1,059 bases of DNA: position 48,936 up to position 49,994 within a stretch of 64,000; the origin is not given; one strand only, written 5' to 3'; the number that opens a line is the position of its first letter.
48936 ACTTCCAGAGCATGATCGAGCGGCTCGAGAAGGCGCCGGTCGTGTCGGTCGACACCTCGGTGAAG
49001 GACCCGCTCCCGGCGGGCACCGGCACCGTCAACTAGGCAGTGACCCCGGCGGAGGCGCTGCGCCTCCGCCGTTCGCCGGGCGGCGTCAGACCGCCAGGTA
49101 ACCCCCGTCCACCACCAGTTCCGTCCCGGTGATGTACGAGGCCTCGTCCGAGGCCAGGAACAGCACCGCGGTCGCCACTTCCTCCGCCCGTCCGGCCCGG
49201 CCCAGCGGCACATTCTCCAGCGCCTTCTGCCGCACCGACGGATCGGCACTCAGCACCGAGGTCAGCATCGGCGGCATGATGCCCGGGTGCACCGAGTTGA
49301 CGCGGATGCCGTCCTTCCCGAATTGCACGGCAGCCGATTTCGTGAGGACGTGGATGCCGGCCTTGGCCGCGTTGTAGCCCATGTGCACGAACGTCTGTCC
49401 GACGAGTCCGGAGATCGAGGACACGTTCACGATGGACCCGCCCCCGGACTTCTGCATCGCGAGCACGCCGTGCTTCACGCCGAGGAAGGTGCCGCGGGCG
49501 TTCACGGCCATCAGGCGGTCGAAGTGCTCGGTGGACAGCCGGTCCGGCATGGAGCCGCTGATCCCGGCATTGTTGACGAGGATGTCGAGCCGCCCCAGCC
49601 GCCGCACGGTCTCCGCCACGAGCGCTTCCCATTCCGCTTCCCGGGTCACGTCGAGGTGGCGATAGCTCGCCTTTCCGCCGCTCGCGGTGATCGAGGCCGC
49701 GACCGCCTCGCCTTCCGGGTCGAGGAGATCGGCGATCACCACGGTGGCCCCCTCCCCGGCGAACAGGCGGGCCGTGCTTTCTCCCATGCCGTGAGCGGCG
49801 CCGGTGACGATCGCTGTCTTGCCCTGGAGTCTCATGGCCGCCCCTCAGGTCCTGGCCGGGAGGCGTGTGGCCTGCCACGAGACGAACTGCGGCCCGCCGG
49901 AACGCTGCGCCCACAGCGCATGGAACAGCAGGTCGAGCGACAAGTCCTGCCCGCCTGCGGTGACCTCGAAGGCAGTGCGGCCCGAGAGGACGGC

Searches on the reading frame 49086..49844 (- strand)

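Call 45: search_protein_families(library=pfam, proteins=[window:49086-49844:-], max_evalue=0.001)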
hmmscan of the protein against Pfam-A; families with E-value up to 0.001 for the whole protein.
window:49086-49844:- (252 aa): 3 families
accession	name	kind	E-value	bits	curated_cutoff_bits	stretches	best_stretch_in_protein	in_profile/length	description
PF13561.12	adh_short_C2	-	1.6e-67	227.9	27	1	15-249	1-235/236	Enoyl-(Acyl carrier protein) reductase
PF00106.31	adh_short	-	1.8e-49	168.3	26.6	1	9-193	1-185/195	short chain dehydrogenase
PF08659.16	KR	-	4.9e-08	33.5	22.6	1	10-168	2-160/180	KR domain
